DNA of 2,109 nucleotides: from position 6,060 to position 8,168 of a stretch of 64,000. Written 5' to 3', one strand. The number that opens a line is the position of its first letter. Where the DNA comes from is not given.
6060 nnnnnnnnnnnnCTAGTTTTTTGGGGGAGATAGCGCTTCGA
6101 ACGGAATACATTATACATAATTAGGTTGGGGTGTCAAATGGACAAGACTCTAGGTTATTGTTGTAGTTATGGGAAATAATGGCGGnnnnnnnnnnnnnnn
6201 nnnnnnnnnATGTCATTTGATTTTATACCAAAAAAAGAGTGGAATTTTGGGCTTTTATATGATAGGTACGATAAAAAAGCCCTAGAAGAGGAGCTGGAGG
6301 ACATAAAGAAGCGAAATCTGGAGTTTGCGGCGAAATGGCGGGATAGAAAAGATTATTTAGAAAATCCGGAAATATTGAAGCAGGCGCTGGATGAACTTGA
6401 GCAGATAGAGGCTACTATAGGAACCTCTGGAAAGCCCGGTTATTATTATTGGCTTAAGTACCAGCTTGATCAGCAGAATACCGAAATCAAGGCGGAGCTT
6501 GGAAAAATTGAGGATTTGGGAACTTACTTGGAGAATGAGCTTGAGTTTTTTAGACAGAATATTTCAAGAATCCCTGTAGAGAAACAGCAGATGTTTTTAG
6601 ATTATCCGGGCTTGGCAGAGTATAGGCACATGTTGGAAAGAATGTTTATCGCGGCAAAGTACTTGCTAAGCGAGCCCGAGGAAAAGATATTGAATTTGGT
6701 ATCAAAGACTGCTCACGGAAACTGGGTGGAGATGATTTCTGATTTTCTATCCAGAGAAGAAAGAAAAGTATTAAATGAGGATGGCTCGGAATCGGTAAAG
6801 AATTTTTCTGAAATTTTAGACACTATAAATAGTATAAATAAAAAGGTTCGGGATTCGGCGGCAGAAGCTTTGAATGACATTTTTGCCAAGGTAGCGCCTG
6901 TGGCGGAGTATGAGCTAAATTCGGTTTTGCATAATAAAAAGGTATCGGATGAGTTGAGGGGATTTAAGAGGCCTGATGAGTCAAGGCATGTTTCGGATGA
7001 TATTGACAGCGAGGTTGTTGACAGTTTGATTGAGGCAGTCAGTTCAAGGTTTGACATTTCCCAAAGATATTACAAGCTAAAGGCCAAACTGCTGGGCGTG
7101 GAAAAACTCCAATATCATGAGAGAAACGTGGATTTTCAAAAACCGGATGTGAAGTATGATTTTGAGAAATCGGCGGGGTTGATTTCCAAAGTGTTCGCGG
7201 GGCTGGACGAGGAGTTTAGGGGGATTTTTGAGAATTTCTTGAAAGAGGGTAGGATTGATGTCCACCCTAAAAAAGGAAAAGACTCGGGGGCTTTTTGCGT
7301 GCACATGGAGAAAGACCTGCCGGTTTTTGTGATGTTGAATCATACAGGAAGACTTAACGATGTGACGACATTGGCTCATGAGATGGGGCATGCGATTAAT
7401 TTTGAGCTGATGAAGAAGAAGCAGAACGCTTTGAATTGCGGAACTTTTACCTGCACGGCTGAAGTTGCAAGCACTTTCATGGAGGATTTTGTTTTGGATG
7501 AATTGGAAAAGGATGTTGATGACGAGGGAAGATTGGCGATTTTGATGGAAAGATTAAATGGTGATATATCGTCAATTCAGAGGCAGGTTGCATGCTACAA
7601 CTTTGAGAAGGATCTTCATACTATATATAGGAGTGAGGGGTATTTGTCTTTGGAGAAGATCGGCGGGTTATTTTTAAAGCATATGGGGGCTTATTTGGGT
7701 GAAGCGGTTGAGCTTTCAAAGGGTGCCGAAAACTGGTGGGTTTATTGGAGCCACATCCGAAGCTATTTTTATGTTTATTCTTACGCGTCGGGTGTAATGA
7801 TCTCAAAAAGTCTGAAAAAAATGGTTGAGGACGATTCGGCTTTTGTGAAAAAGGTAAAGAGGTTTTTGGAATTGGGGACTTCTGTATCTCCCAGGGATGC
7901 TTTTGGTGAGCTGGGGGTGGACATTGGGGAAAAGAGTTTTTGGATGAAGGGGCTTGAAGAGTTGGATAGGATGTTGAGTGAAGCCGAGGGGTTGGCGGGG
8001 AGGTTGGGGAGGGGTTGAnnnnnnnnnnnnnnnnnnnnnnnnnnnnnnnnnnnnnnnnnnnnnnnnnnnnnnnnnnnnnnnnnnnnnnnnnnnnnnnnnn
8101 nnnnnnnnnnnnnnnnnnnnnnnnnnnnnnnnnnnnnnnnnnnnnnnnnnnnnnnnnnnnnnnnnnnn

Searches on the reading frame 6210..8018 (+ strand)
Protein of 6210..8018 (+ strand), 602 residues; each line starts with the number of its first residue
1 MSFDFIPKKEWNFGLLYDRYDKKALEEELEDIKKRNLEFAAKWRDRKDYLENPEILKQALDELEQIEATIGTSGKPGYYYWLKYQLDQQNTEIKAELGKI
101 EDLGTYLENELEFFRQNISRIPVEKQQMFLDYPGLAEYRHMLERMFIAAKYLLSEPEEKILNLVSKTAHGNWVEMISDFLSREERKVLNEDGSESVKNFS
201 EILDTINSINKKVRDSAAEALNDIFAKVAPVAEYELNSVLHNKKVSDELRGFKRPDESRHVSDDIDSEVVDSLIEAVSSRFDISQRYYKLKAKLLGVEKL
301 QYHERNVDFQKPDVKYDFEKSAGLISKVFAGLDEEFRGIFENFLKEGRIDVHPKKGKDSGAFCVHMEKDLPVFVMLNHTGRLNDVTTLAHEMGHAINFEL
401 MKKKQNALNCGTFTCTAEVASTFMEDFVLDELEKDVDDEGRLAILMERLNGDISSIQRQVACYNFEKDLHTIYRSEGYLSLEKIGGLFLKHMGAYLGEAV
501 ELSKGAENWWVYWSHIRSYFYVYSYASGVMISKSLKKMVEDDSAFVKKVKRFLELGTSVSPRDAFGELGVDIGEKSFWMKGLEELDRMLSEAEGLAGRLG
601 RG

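Call 11: search_protein_families(library=pfam, proteins=[window:6210-8018:+])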
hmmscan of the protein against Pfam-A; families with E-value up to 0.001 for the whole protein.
window:6210-8018:+ (602 aa): 3 families
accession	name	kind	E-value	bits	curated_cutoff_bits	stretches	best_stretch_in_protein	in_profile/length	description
PF01432.26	Peptidase_M3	-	1.4e-31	110.8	27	1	209-582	6-455/457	Peptidase family M3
PF08439.15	Peptidase_M3_N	-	2.6e-11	44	25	1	118-172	2-57/70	Oligopeptidase F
PF20548.3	DUF6762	-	0.00047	20.7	27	0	9-65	55-111/132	Family of unknown function (DUF6762)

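Call 51: list_cluster_members(proteins=[window:6210-8018:+, window:6201-8018:+, window:6186-8015:+, window:14246-15535:+, window:14222-15535:+, window:16253-17635:+, window:22469-23629:-, window:30180-31106:+, window:37300-38217:+, window:37297-38214:+])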
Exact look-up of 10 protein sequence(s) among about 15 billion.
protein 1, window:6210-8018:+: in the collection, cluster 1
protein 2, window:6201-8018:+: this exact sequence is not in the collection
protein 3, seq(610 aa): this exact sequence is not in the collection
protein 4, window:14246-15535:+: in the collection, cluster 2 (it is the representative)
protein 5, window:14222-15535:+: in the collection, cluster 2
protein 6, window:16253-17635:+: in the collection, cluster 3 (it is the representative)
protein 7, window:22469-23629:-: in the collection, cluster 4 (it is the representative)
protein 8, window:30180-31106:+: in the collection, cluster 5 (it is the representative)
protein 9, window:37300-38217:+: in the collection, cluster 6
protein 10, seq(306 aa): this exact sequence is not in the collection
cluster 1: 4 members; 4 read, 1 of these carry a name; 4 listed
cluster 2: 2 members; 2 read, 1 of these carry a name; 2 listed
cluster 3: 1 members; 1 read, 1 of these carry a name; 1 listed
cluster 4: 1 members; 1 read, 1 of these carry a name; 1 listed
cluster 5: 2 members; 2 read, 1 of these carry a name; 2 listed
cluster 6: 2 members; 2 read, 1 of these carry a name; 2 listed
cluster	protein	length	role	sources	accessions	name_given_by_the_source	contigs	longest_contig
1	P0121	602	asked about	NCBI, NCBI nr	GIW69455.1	MAG: oligoendopeptidase F [Patescibacteria group bacterium]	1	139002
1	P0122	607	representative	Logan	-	-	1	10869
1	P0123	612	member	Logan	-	-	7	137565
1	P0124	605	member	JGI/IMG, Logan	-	-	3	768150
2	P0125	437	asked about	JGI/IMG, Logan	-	-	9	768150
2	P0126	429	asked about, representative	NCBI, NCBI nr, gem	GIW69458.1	MAG: hypothetical protein KatS3mg101_0205 [Patescibacteria group bacterium]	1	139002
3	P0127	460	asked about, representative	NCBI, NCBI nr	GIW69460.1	MAG: protein translocase subunit SecD [Patescibacteria group bacterium]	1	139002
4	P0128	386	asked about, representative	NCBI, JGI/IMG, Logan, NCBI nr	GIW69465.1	MAG: hypothetical protein KatS3mg101_0212 [Patescibacteria group bacterium]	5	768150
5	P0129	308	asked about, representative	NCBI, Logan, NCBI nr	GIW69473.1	MAG: molecular chaperone DnaJ [Patescibacteria group bacterium]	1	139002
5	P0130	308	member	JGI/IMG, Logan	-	-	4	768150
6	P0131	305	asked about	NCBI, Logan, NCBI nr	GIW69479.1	MAG: hypothetical protein KatS3mg101_0226 [Patescibacteria group bacterium]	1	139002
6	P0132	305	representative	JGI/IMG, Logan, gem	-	-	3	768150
